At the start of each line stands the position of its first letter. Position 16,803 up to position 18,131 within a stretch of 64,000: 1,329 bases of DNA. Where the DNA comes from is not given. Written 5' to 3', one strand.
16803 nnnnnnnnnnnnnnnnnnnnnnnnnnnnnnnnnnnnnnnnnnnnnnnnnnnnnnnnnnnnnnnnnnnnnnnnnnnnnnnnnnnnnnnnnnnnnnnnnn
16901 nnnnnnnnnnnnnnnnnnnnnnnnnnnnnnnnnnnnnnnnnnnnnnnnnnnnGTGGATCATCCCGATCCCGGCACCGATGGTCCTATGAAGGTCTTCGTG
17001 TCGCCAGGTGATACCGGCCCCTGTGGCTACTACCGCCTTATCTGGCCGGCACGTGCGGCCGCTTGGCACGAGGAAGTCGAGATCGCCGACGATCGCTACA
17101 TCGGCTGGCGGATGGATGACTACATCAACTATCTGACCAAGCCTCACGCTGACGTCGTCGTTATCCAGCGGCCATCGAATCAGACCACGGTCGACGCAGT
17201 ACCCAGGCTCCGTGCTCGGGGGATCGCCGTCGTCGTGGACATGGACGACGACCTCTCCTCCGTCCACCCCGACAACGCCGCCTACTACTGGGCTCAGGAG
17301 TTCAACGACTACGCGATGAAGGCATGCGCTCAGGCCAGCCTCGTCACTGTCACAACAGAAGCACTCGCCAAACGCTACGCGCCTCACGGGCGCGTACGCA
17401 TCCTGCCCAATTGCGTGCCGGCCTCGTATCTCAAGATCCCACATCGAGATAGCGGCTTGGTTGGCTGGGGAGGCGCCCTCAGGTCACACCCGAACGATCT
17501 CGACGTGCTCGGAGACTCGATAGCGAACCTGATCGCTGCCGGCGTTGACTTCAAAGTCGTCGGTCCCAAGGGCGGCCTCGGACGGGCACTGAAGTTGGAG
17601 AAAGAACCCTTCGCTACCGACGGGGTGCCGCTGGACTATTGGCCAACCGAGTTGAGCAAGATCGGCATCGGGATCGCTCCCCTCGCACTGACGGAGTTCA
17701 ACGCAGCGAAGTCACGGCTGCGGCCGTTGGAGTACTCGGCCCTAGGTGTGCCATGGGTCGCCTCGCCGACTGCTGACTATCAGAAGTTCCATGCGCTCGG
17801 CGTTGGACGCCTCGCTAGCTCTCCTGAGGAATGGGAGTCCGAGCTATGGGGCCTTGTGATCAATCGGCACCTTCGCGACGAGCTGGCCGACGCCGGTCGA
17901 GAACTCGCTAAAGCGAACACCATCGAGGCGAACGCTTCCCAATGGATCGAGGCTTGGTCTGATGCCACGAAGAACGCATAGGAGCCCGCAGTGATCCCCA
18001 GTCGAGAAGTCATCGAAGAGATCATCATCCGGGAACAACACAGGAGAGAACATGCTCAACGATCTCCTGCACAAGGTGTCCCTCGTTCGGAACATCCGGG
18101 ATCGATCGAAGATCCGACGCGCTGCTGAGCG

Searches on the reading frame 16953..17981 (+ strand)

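Call 14: search_protein_families(library=phrogs, proteins=[window:16953-17981:+], max_evalue=0.001)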
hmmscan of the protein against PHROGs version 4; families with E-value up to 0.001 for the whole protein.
window:16953-17981:+ (342 aa): 1 family
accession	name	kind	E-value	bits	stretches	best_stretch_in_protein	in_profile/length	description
phrog_7162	-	moron, auxiliary metabolic gene and host takeover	2.7e-37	129.7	1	20-331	10-300/309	glycosyltransferase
